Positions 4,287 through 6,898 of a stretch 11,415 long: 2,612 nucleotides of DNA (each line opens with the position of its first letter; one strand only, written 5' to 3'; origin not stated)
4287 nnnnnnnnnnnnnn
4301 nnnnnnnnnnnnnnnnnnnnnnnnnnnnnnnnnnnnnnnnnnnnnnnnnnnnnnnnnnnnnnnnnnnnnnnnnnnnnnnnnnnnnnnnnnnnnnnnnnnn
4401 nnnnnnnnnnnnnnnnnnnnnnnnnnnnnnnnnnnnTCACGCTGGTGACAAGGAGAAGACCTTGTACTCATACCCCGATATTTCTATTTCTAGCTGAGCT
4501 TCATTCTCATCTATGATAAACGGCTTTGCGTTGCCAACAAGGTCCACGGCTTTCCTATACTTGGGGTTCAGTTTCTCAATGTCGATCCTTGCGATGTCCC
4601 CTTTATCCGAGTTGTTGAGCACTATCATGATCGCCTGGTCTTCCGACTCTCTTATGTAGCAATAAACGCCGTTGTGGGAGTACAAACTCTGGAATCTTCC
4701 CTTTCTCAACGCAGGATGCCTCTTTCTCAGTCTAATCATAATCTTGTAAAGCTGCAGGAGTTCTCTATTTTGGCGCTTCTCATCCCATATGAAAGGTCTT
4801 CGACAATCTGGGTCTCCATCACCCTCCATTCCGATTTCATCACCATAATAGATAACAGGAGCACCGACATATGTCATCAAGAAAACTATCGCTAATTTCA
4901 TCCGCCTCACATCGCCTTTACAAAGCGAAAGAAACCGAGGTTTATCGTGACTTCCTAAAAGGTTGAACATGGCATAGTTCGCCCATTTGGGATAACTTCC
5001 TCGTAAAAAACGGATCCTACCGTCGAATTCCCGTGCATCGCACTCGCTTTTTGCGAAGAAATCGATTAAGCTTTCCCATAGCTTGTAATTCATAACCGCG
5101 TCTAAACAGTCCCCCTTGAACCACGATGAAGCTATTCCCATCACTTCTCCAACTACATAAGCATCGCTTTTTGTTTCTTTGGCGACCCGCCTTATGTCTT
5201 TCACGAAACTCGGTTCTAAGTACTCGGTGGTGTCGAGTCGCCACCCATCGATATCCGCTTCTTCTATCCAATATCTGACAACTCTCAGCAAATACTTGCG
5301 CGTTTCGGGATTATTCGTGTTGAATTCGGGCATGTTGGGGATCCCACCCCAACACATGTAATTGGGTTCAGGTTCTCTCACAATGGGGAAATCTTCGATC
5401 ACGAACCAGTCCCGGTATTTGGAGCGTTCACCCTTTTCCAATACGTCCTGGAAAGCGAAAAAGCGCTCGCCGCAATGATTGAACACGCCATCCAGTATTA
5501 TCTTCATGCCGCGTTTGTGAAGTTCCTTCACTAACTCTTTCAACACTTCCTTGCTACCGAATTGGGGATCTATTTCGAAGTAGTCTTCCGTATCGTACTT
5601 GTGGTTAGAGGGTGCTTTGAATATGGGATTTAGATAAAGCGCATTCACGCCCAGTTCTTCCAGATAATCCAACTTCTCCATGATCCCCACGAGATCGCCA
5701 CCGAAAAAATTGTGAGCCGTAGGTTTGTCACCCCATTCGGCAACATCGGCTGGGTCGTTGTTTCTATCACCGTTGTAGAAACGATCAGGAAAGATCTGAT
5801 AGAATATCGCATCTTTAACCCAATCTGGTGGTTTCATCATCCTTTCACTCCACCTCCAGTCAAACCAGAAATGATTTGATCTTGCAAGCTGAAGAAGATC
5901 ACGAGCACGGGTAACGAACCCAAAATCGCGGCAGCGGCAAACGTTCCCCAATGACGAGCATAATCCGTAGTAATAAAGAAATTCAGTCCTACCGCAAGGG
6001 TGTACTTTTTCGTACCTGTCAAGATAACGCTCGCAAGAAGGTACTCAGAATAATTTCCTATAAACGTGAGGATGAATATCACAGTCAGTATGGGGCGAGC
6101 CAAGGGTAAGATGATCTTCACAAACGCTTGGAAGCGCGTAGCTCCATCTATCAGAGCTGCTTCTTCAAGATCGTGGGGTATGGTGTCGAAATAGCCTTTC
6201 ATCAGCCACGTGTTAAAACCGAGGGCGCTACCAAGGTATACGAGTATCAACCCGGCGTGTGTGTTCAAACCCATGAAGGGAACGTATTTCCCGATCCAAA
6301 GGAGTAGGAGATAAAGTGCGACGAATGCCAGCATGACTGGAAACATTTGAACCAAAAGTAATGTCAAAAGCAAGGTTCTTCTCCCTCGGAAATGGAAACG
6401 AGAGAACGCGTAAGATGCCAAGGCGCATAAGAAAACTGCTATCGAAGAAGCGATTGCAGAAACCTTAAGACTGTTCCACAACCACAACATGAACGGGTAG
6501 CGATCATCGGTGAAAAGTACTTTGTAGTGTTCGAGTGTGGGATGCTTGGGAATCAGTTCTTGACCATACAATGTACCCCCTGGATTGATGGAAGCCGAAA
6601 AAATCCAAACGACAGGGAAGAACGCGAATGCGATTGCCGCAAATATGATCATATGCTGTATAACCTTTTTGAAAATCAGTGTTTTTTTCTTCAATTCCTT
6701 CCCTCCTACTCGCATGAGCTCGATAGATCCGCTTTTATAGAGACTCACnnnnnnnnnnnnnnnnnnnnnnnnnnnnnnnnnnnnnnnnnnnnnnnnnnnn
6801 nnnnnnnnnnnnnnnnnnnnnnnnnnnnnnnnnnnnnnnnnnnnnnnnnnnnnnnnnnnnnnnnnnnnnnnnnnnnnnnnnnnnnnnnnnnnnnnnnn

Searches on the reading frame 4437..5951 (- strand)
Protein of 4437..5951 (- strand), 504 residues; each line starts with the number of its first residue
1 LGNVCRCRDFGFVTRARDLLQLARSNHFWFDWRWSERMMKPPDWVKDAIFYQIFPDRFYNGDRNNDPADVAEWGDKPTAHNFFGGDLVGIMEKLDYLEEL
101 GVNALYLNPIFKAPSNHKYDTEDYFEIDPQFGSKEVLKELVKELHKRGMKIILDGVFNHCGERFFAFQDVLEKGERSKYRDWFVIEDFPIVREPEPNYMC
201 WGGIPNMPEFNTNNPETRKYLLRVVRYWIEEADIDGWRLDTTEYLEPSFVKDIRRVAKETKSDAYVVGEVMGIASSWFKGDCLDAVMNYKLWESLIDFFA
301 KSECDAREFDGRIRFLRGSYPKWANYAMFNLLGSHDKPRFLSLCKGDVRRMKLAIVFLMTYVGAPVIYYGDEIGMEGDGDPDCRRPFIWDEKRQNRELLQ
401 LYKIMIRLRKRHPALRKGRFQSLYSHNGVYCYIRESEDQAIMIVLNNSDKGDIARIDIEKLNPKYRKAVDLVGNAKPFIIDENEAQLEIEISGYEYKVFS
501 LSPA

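Call 6: search_protein_families(library=pfam, proteins=[window:4437-5951:-], max_evalue=0.01)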
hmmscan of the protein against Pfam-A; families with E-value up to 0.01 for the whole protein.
window:4437-5951:- (504 aa): 6 families
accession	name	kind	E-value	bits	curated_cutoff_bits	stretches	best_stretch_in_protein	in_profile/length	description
PF00128.31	Alpha-amylase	-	1e-81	275.9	22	1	52-418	1-446/446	Alpha amylase, catalytic domain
PF16657.11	Malt_amylase_C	-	9.8e-08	32.4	27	1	418-497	1-74/75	Maltogenic Amylase, C-terminal domain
PF22026.2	Alpha-amylase_C_2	-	2.5e-06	28.2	27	1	418-463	1-46/78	Alpha-amylase C-terminal domain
PF10438.15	Cyc-maltodext_C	-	0.00013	22.4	22.2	1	426-450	7-31/76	Cyclo-malto-dextrinase C-terminal domain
PF01055.32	Glyco_hydro_31_2nd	-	0.001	18.9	23.5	1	121-258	50-172/328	Glycosyl hydrolases family 31 TIM-barrel domain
PF11941.14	DUF3459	-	0.0062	17.3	22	0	401-449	1-53/90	Domain of unknown function (DUF3459)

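Call 7: search_protein_families(library=ncbifam, proteins=[window:4437-5951:-], max_evalue=0.01)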
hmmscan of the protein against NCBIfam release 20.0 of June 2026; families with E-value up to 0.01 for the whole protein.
window:4437-5951:- (504 aa): 43 families (the best 25 are shown)
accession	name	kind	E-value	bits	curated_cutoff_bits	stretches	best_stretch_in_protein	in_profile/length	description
NF008051.0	PRK10785.1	equivalog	8.2e-125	417.3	568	1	36-464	110-574/607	maltodextrin glucosidase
NF041090.1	Cyc-maltodext_AglB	equivalog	1.5e-112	376.8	540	1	42-498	2-453/470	cyclomaltodextrinase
NF011083.0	PRK14510.1-2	equivalog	1.4e-81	274.5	1322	1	37-451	155-622/1186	bifunctional glycogen debranching protein GlgX/4-alpha-glucanotransferase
TIGR02456.1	treS_nterm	equivalog_domain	2.4e-45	155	678.35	4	44-187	2-127/539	maltose alpha-D-glucosyltransferase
NF041321.1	Alpha-amyl_MalA_Halo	equivalog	1.3e-44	152.7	875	1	36-457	248-634/666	alpha-amylase MalA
TIGR02403.1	trehalose_treC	equivalog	5.9e-42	144.1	799.05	2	84-243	23-196/544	alpha,alpha-phosphotrehalase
NF051899.1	BetGalacBglAAgro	equivalog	1.2e-37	129.6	900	2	43-245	1-202/537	beta-galactosidase BglA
NF007060.0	PRK09505.2-5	equivalog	4.6e-37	127.4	790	2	41-163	188-325/690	alpha-amylase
NF008183.0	PRK10933.1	subfamily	2.8e-36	125.3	535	2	38-188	1-132/551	alpha,alpha-phosphotrehalase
NF007051.0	PRK09505.1-1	equivalog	5.1e-35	120.6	864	2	46-163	197-329/686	alpha-amylase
NF007059.0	PRK09505.2-4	equivalog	6.5e-32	110.6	865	2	44-165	186-321/683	alpha-amylase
NF007057.0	PRK09505.2-2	equivalog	7.4e-30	103.7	931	2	39-166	191-332/694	alpha-amylase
NF007052.0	PRK09505.1-2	equivalog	3.1e-29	101.6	749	2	40-163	182-319/677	alpha-amylase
NF007053.0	PRK09505.1-3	equivalog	1.7e-28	99.2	1269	2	41-163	185-321/687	alpha-amylase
TIGR02401.1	trehalose_TreY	equivalog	9e-26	90.4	498.65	1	92-187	20-120/838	malto-oligosyltrehalose synthase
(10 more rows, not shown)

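Call 12: find_related_loci(query=window:4437-5837:-, collection=genome_contigs, flank=10000)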
Query window:4437-5837:- (466 aa) in genome_contigs; peptide patterns used: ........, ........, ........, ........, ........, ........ (x = any residue, [..] = any of these).
15 stretches matched a pattern; 1 encode a relative of the query (tblastn E <= 1e-3); 1 distinct loci.
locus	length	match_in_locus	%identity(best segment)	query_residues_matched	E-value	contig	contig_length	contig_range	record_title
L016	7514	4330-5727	95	1-466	0e+0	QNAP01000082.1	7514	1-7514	MAG: Thermotogae bacterium isolate B41_G15 B41_Guay15_scaffold_03454, whole genome shotgun sequence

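Call 32: find_homologous_proteins(query=window:4437-5837:-, max_evalue=1e-100)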
Query window:4437-5837:- (466 aa): 5623 proteins with E <= 1e-100 among 8000 candidates; the best 120 are listed.
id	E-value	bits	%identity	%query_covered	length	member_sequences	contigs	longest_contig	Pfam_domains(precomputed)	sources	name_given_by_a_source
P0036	0.0e+0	1054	95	100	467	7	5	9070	PF00128.32,PF16657.12,PF22026.3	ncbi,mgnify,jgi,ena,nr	ncbi:MAG: alpha-glycosidase [Thermotogae bacterium]|mgnify:CR=1 FL=1|nr:MAG: alpha-glycosidase [Ther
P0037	9.7e-249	844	75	99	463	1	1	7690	PF00128.32,PF16657.12,PF22026.3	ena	-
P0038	4.6e-241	819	72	100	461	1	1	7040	PF00128.32,PF22026.3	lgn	-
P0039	3.4e-239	813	73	99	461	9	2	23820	PF00128.32,PF16657.12,PF22460.3,PF22026.3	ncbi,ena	-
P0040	9.2e-206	702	61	99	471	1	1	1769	PF00128.32,PF16657.12,PF22026.3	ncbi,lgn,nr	ncbi:MAG: glycoside hydrolase family 13 protein [Candidatus Aerophobetes bacterium]|nr:glycoside hyd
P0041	1.0e-203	696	61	99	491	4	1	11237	PF00128.32,PF16657.12,PF22026.3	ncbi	-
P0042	5.8e-196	670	60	99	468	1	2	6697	PF00128.32,PF22026.3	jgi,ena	-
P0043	6.6e-196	670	59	99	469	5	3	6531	PF00128.32,PF16657.12,PF22026.3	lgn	-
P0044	1.7e-195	668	59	99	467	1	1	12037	PF00128.32,PF22026.3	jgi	-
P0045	1.3e-194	666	59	99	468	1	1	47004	PF00128.32,PF16657.12,PF22026.3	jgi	-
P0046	2.0e-194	665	59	99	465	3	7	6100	PF00128.32,PF16657.12,PF22026.3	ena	-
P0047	6.7e-194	663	60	99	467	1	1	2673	PF10438.16,PF00128.32,PF22026.3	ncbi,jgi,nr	ncbi:MAG: glycoside hydrolase family 13 protein [Candidatus Atribacteria bacterium]|jgi:glycosidase|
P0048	8.3e-194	663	59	100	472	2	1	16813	PF00128.32,PF16657.12,PF22026.3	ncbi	-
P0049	1.2e-193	662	63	94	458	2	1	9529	PF00128.32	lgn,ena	-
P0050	1.2e-193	662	60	99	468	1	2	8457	PF00128.32,PF22026.3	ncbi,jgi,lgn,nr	ncbi:MAG TPA: alpha-glycosidase [Candidatus Atribacteria bacterium]|nr:alpha-glycosidase [Candidatus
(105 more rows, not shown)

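Call 33: find_encoding_contigs(protein=P0036, flank=10000, max_places=10)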
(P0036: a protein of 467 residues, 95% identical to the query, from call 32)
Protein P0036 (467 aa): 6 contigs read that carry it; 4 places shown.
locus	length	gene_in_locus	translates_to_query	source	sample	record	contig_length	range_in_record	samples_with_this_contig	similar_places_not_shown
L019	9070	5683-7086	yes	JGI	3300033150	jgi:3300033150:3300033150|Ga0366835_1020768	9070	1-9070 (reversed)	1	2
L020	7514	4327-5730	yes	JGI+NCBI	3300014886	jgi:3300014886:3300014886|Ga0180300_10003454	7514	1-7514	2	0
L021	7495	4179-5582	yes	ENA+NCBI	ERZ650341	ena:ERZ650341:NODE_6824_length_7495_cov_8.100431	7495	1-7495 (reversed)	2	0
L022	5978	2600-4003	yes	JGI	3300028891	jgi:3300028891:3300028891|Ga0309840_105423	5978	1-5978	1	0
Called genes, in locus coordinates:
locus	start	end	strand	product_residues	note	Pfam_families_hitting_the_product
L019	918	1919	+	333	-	PF00356:LacI, PF00532:Peripla_BP_1, PF13407:Peripla_BP_4, PF13377:Peripla_BP_3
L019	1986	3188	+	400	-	PF01547:SBP_bac_1, PF13416:SBP_bac_8, PF13343:SBP_bac_6 (weak)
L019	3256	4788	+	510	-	PF16296:TM_PBP2_N, PF14785:MalF_P2 (weak), PF00528:BPD_transp_1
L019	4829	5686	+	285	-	PF00528:BPD_transp_1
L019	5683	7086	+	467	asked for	PF00128:Alpha-amylase, PF16657:Malt_amylase_C (weak), PF22026:Alpha-amylase_C_2 (weak)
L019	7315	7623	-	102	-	PF02915:Rubrerythrin (weak)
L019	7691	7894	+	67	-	-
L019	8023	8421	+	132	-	PF01988:VIT1 (faint)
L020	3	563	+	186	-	PF00532:Peripla_BP_1, PF13407:Peripla_BP_4, PF13377:Peripla_BP_3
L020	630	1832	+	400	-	PF01547:SBP_bac_1, PF13416:SBP_bac_8, PF13343:SBP_bac_6 (weak)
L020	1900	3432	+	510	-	PF16296:TM_PBP2_N, PF14785:MalF_P2 (weak), PF00528:BPD_transp_1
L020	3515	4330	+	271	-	PF00528:BPD_transp_1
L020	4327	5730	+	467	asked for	PF00128:Alpha-amylase, PF16657:Malt_amylase_C (weak), PF22026:Alpha-amylase_C_2 (weak)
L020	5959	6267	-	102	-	PF02915:Rubrerythrin (weak)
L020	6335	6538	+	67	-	-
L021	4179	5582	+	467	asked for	PF00128:Alpha-amylase, PF16657:Malt_amylase_C (weak), PF22026:Alpha-amylase_C_2 (weak)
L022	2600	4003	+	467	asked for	PF00128:Alpha-amylase, PF16657:Malt_amylase_C (weak), PF22026:Alpha-amylase_C_2 (weak)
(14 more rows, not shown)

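Call 34: find_encoding_contigs(protein=P0039, flank=10000, max_places=6)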
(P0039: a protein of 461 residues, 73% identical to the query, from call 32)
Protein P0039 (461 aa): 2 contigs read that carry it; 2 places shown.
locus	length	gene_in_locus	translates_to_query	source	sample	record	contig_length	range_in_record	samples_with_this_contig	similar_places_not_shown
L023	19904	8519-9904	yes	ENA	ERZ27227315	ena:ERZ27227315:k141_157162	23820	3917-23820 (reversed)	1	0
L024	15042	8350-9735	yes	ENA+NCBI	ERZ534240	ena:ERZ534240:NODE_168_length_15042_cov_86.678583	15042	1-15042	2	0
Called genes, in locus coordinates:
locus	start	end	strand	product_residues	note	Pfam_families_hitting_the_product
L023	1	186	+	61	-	?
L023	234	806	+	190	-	PF00709:Adenylsucc_synt, PF17201:Cache_3-Cache_2, PF17203:sCache_3_2, PF17202:sCache_3_3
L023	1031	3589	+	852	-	PF14508:GH97_N, PF10566:Glyco_hydro_97, PF14509:GH97_C, PF07705:CARDB (weak)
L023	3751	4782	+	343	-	PF00356:LacI, PF00532:Peripla_BP_1 (weak), PF13407:Peripla_BP_4 (weak), PF13377:Peripla_BP_3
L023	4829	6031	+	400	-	PF01547:SBP_bac_1, PF13416:SBP_bac_8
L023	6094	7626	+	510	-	PF16296:TM_PBP2_N, PF14785:MalF_P2 (weak), PF00528:BPD_transp_1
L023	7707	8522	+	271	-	PF00528:BPD_transp_1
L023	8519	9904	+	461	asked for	PF00128:Alpha-amylase, PF16657:Malt_amylase_C (weak), PF22026:Alpha-amylase_C_2 (weak), PF22460:Neopullulanase-like_C (weak)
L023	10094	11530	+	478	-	PF00772:DnaB, PF03796:DnaB_C, PF06745:ATPase, PF13481:AAA_25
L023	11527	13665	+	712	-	PF22666:Glyco_hydro_2_N2, PF00703:Glyco_hydro_2 (weak), PF02836:Glyco_hydro_2_C (weak)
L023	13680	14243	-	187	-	-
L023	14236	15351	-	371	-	PF01408:GFO_IDH_MocA, PF03447:NAD_binding_3 (weak), PF22725:GFO_IDH_MocA_C3, PF02894:GFO_IDH_MocA_C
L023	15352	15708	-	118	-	PF12973:Cupin_7 (weak), PF00190:Cupin_1, PF02311:AraC_binding, PF07883:Cupin_2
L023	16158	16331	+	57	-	-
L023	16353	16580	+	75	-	-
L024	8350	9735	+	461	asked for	PF00128:Alpha-amylase, PF16657:Malt_amylase_C (weak), PF22026:Alpha-amylase_C_2 (weak), PF22460:Neopullulanase-like_C (weak)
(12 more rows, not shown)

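Call 39: find_encoding_contigs(protein=P0037, flank=10000, max_places=4)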
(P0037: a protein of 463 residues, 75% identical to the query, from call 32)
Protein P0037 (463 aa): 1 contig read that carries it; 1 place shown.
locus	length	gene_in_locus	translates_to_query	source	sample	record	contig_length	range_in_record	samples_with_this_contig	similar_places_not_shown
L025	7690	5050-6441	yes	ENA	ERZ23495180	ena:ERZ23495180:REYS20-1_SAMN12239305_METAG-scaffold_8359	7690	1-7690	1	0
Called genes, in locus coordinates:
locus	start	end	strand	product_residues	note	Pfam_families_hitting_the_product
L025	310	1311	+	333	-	PF00356:LacI, PF00532:Peripla_BP_1, PF13407:Peripla_BP_4 (weak), PF13377:Peripla_BP_3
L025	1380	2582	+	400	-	PF01547:SBP_bac_1, PF13416:SBP_bac_8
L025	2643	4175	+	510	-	PF16296:TM_PBP2_N, PF14785:MalF_P2, PF00528:BPD_transp_1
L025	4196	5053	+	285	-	PF00528:BPD_transp_1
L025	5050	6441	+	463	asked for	PF00128:Alpha-amylase, PF16657:Malt_amylase_C (weak), PF22026:Alpha-amylase_C_2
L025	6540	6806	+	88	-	PF01370:Epimerase, PF16363:GDP_Man_Dehyd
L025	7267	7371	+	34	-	-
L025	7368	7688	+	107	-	?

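Call 40: find_encoding_contigs(protein=P0038, flank=10000, max_places=4)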
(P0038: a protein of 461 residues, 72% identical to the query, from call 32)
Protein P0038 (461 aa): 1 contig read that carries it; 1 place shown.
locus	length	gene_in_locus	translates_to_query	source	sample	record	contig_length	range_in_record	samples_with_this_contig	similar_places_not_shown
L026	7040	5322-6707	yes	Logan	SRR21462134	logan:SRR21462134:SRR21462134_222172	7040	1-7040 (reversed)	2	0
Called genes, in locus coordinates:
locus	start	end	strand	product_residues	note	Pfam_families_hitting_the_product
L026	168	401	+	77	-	-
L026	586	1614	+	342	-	PF00356:LacI, PF00532:Peripla_BP_1, PF13407:Peripla_BP_4 (weak), PF13377:Peripla_BP_3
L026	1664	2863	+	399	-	PF01547:SBP_bac_1, PF13416:SBP_bac_8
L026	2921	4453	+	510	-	PF16296:TM_PBP2_N, PF14785:MalF_P2, PF00528:BPD_transp_1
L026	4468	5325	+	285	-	PF00528:BPD_transp_1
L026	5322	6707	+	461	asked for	PF00128:Alpha-amylase, PF22026:Alpha-amylase_C_2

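Call 59: search_protein_families(library=pfam, proteins=[L019:354-596:-], max_evalue=0.01)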
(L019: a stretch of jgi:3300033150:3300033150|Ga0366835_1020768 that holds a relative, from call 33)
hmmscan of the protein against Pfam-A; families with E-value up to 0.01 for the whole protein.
L019:354-596:- (80 aa): 0 families

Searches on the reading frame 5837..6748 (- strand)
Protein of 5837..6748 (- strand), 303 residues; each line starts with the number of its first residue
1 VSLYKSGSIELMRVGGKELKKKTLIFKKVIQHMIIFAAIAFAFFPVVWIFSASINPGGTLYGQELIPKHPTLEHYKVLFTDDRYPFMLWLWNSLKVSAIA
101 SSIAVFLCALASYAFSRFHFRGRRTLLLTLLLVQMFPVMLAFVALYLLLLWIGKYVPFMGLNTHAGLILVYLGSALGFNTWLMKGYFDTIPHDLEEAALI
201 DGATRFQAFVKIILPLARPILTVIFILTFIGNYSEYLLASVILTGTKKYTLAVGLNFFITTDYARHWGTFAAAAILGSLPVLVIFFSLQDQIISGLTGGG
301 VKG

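Call 6: search_protein_families(library=pfam, proteins=[window:5837-6748:-], max_evalue=0.01)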
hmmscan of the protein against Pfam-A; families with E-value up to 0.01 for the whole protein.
window:5837-6748:- (303 aa): 1 family
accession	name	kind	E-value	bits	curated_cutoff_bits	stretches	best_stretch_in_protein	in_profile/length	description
PF00528.27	BPD_transp_1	-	3.3e-18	66.5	26.4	1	112-292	9-178/184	Binding-protein-dependent transport system inner membrane component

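Call 7: search_protein_families(library=ncbifam, proteins=[window:5837-6748:-], max_evalue=0.01)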
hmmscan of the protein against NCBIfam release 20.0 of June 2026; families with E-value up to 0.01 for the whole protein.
window:5837-6748:- (303 aa): 20 families
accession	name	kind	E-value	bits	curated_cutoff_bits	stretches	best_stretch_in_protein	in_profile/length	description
NF008231.0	PRK10998.1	equivalog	1.2e-82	277.8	261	1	21-303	6-296/296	maltose ABC transporter permease MalG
NF008210.0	PRK10973.1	equivalog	8.3e-23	81.5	297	1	29-297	10-277/281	sn-glycerol-3-phosphate ABC transporter permease UgpE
NF040932.1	ABC_arch_GlcU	equivalog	6.9e-21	75.1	340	1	28-298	2-266/272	glucose ABC transporter permease GlcU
NF007047.0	PRK09500.1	equivalog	1.7e-13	50.8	326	1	27-247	3-210/257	spermidine/putrescine ABC transporter permease PotC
TIGR01581.1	Mo_ABC_porter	hypoth_equivalog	5.1e-12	45.8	210.3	1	90-265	23-204/225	ABC transporter permease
TIGR00969.1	3a0106s02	subfamily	1.6e-11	44.2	240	1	91-286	64-265/272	sulfate ABC transporter permease subunit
TIGR02139.1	permease_CysT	equivalog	2.8e-10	40.2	246.1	1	90-279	52-243/265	sulfate ABC transporter permease subunit CysT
TIGR02141.1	modB_ABC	equivalog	1.4e-09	37.9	182.6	1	93-284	3-201/208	molybdate ABC transporter permease subunit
NF008232.0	PRK10999.1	equivalog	1.2e-08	34.1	392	1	180-246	391-457/520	maltose ABC transporter permease MalF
NF040839.1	tungstate_WtpB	equivalog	6.3e-08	32.6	340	1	90-236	46-197/251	tungstate ABC transporter permease WtpB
NF007889.0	PRK10592.1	equivalog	3.1e-07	30.3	476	1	70-252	47-227/281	putrescine ABC transporter permease PotI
NF008620.0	PRK11602.1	equivalog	1.5e-06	27.7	442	1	89-286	65-268/291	sulfate/thiosulfate ABC transporter permease CysW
TIGR02140.1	permease_CysW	equivalog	1.8e-06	27.7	329.1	1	90-284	49-249/261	sulfate ABC transporter permease subunit CysW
NF007044.0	PRK09497.1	equivalog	2.5e-06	27.2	348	1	21-275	2-258/285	spermidine/putrescine ABC transporter permease PotB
NF006939.0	PRK09421.1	equivalog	1e-05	25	262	1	92-232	14-161/230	molybdate ABC transporter permease subunit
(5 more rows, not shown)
